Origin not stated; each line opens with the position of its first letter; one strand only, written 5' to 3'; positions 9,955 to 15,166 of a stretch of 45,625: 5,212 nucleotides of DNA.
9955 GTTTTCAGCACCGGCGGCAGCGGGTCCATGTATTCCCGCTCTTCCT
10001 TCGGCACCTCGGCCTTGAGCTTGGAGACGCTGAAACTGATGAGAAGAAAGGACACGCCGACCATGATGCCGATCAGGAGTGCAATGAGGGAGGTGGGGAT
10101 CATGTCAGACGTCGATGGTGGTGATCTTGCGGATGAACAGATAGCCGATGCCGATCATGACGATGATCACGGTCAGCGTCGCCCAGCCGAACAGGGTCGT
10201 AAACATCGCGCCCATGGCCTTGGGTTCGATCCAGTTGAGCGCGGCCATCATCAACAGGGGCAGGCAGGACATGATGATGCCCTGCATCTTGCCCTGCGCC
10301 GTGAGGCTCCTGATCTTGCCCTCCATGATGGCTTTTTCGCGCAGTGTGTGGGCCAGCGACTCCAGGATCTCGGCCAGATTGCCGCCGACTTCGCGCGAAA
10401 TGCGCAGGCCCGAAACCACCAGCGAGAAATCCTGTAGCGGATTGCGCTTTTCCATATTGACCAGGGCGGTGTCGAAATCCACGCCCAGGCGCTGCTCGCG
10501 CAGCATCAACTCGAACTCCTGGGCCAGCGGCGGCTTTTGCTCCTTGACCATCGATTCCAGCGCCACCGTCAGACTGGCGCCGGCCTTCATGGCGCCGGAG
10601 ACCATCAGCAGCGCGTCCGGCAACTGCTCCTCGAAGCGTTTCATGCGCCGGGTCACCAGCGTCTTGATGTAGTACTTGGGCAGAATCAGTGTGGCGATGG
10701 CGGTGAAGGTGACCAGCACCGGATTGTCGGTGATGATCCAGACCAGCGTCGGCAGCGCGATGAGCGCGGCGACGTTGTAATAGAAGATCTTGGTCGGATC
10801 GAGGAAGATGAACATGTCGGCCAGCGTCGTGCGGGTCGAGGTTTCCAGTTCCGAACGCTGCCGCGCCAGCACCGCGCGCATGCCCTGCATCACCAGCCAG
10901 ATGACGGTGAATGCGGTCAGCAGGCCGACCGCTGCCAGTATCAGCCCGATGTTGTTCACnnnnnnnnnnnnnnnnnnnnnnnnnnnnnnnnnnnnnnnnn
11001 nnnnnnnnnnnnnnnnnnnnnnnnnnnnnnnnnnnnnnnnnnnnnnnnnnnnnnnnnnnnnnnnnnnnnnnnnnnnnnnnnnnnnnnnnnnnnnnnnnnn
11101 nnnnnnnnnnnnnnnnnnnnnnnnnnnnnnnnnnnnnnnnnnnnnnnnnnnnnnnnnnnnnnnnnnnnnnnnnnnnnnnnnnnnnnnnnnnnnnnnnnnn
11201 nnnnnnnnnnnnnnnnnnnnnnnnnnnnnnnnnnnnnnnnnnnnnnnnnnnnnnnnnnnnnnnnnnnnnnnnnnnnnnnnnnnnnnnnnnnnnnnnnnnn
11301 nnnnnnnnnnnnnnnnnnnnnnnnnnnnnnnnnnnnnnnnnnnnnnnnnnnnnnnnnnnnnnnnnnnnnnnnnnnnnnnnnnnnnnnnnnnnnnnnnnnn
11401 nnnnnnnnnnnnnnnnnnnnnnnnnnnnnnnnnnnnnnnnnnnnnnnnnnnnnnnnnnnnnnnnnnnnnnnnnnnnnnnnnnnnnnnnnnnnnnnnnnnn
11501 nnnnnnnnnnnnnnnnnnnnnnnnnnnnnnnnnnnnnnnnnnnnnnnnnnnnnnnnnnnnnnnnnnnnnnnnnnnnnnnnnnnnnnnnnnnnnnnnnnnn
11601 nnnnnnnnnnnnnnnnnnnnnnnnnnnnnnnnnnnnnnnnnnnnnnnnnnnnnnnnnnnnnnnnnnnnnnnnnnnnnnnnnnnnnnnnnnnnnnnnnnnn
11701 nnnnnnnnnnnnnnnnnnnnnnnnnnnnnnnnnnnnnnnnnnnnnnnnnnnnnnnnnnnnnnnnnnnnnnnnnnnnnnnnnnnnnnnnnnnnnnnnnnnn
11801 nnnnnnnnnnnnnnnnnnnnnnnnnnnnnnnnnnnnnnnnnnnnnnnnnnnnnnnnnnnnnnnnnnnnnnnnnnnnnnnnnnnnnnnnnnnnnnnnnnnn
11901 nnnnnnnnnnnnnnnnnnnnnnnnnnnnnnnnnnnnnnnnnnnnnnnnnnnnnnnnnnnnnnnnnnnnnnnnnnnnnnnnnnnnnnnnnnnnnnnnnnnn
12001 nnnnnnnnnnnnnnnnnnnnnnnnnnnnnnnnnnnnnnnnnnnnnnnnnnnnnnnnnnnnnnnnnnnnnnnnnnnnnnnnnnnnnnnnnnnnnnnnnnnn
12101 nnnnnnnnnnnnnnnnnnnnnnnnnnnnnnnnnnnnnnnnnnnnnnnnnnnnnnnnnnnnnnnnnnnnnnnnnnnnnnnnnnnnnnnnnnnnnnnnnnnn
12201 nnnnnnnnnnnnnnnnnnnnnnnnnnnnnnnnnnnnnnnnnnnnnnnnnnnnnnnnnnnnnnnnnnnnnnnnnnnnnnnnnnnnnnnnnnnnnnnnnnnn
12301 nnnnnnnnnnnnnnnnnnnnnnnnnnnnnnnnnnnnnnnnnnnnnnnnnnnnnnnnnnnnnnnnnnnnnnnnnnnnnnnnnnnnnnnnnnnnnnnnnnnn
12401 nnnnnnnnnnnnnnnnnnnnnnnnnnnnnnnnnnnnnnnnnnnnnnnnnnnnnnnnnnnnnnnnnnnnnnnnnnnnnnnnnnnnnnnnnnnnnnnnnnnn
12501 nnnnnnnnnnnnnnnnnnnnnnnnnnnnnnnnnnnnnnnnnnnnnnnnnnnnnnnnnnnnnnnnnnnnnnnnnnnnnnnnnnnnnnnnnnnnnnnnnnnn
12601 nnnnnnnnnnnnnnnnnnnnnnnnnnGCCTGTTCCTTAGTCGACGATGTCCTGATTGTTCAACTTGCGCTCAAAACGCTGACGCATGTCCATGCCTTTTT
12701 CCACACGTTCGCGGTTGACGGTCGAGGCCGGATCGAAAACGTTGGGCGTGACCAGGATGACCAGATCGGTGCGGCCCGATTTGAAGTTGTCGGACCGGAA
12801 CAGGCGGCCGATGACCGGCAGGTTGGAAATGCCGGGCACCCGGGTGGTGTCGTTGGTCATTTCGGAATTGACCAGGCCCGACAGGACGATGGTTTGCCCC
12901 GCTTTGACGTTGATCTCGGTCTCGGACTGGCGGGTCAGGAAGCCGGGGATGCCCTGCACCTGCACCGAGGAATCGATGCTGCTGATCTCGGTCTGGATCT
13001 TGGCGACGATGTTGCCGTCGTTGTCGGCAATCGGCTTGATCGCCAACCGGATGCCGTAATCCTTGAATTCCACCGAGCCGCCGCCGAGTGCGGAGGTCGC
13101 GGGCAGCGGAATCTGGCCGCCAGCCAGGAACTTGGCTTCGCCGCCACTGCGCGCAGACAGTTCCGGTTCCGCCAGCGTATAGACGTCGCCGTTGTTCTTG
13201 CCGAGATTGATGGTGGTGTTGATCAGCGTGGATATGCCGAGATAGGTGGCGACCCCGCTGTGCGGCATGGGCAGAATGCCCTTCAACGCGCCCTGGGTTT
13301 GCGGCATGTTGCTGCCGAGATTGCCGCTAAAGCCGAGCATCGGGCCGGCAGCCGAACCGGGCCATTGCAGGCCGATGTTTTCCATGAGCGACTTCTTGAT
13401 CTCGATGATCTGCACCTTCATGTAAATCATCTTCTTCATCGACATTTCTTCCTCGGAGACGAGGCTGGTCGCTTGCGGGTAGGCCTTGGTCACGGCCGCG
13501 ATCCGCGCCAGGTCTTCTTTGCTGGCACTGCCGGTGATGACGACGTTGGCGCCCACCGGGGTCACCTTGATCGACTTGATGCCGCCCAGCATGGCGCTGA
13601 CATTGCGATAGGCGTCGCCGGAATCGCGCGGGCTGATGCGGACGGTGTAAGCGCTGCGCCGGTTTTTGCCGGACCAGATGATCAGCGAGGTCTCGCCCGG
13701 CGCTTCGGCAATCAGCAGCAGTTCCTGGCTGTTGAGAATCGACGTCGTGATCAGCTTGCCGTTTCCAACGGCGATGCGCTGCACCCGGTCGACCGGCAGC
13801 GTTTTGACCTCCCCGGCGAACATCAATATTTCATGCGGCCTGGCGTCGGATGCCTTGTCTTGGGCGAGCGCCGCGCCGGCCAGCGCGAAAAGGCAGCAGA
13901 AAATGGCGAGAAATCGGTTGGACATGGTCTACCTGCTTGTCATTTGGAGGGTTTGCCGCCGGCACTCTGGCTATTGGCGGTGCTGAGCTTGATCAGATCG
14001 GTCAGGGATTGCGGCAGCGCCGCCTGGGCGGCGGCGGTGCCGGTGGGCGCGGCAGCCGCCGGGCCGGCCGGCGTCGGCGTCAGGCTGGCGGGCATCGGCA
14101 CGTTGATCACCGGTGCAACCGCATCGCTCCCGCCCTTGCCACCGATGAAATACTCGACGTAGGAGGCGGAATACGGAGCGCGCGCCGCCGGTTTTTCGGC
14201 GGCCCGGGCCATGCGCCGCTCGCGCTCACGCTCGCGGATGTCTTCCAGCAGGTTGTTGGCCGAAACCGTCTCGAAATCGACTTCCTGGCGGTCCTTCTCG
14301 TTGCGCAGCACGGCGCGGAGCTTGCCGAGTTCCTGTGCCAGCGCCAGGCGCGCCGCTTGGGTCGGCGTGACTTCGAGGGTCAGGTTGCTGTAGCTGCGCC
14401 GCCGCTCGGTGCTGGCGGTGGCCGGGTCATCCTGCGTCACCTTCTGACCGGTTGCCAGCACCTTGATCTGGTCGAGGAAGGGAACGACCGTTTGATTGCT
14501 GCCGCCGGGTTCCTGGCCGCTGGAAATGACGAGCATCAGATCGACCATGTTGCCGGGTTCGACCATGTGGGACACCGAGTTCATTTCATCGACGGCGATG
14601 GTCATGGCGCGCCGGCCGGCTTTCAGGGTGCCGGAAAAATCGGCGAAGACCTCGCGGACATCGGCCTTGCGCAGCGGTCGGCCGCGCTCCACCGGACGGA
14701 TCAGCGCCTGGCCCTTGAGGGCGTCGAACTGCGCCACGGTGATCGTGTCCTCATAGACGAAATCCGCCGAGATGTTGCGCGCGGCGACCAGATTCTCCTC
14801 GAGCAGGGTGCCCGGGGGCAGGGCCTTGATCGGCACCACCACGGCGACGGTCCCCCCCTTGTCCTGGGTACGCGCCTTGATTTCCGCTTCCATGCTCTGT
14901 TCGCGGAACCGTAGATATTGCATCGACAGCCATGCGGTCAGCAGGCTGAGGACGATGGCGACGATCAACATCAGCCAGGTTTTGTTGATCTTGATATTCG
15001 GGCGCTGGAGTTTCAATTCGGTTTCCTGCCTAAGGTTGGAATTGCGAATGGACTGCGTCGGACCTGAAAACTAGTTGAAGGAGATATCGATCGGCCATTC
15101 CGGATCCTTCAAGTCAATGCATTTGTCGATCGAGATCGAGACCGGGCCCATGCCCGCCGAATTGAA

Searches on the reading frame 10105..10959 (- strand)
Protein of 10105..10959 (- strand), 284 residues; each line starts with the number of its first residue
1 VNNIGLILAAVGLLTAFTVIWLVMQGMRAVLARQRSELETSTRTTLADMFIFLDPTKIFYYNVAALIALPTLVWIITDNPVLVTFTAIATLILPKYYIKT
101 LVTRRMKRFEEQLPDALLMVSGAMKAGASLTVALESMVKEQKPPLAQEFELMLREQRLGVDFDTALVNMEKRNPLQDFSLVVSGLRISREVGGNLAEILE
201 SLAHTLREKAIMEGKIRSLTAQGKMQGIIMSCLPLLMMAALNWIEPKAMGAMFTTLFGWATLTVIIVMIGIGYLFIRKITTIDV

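Call 6: search_protein_families(library=pfam, proteins=[window:10105-10959:-], max_evalue=0.01)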
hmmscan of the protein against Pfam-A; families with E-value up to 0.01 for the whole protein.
window:10105-10959:- (284 aa): 1 family
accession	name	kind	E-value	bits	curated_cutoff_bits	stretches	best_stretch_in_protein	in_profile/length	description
PF00482.28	T2SSF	-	1.5e-18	67.4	25.2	1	119-240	4-122/125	Type II secretion system (T2SS), protein F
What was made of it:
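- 10105..10959 (-): TadB platform protein. T2SSF 1.5e-18 (call 6).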

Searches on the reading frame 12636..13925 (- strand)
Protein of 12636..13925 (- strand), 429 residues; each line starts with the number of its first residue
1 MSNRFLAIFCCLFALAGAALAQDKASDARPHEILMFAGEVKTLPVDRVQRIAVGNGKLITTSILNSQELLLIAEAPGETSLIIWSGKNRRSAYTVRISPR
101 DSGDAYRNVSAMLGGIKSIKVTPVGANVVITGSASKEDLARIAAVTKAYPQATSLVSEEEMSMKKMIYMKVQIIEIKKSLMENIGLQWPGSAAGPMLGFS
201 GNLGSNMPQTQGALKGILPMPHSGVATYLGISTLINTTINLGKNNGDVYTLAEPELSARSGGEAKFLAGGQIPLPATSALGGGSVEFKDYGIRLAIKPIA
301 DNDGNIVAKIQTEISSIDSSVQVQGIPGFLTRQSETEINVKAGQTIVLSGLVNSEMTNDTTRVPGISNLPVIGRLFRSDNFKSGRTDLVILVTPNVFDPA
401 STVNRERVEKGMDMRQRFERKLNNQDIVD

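Call 6: search_protein_families(library=pfam, proteins=[window:12636-13925:-], max_evalue=0.01)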
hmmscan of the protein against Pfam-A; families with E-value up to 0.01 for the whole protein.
window:12636-13925:- (429 aa): 2 families
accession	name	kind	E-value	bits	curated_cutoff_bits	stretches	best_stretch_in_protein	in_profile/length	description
PF00263.26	Secretin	-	1.1e-37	129.7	27.5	1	243-397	3-168/169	Bacterial type II and III secretion system protein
PF13629.12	T2SS-T3SS_pil_N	-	3.9e-12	46.1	23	1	30-97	2-71/72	Pilus formation protein N terminal region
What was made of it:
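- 12636..13925 (-): CpaC/RcpA secretin. Secretin 1e-37 plus T2SS-T3SS_pil_N (call 6).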

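Call 28: search_protein_families(library=ncbifam, proteins=[window:12636-13925:-], max_evalue=0.001)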
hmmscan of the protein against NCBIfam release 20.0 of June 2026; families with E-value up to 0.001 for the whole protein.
window:12636-13925:- (429 aa): 9 families
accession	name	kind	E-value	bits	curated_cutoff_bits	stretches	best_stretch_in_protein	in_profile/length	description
TIGR02517.1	type_II_gspD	equivalog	2e-33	115.7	351.35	1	165-400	336-593/600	type II secretion system secretin GspD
TIGR02515.1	IV_pilus_PilQ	subfamily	4.7e-27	95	284.35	1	167-397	172-427/428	type IV pilus secretin PilQ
TIGR02519.1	pilus_MshL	equivalog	6.5e-25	87.7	250.2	2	291-396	175-289/290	pilus (MSHA type) biogenesis protein MshL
NF042912.1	Amuc_1098_fam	equivalog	2.9e-16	58.7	750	1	326-401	725-800/805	Amuc_1098 family type IV pilus outer membrane protein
NF010083.0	PRK13568.1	equivalog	6.3e-15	54.9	554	1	247-396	264-416/419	DNA uptake porin HofQ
TIGR02516.1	type_III_yscC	equivalog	9.3e-14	50.8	238.45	1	163-397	232-461/463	type III secretion system outer membrane ring subunit SctC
NF007851.2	PRK10560.1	exception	8.7e-13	47.8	598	1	250-397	259-409/412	DNA uptake porin HofQ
NF011873.0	PRK15346.1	equivalog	1.1e-07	30.9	524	1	326-382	423-479/499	EscC/YscC/HrcC family type III secretion system outer membrane ring protein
TIGR02520.1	pilus_B_mal_scr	equivalog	1.9e-05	23.4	287.65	1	312-394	434-511/513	PilN family type IVB pilus formation outer membrane protein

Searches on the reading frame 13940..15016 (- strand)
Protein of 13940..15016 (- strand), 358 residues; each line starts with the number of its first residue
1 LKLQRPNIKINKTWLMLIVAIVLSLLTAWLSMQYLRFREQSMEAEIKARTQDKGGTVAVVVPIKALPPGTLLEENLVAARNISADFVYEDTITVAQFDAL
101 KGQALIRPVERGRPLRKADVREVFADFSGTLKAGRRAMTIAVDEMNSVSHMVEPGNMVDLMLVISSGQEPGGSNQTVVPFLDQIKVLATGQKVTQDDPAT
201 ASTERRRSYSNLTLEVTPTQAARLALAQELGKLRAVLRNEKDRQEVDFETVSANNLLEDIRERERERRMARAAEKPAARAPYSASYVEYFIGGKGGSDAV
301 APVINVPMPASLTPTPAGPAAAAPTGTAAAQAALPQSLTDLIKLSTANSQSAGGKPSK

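Call 6: search_protein_families(library=pfam, proteins=[window:13940-15016:-], max_evalue=0.01)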
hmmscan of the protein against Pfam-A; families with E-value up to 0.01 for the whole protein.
window:13940-15016:- (358 aa): 3 families
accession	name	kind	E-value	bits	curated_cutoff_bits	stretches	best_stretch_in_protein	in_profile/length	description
PF16976.10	RcpC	-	6.3e-28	97.4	28.8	1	127-238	3-114/114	Flp pilus assembly protein RcpC/CpaB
PF08666.17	SAF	-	1.9e-06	28.8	21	1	58-121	2-63/63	SAF domain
PF13144.11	ChapFlgA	-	0.0029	18.1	23.8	1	58-122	2-62/122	Chaperone for flagella basal body P-ring formation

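Call 28: search_protein_families(library=ncbifam, proteins=[window:13940-15016:-], max_evalue=0.001)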
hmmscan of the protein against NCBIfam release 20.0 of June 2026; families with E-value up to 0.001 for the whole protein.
window:13940-15016:- (358 aa): 2 families
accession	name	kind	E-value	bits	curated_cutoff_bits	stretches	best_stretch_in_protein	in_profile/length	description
TIGR03177.1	pilus_cpaB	equivalog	4.2e-44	150.8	71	1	14-268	1-244/262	Flp pilus assembly protein CpaB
TIGR03170.1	flgA_cterm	equivalog_domain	4.4e-05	23.5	54.65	1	56-122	12-76/137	flagellar basal body P-ring formation chaperone FlgA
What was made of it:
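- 13940..15016 (-): CpaB/RcpC. RcpC 6e-28; TIGR03177 4e-44 (calls 6, 28).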
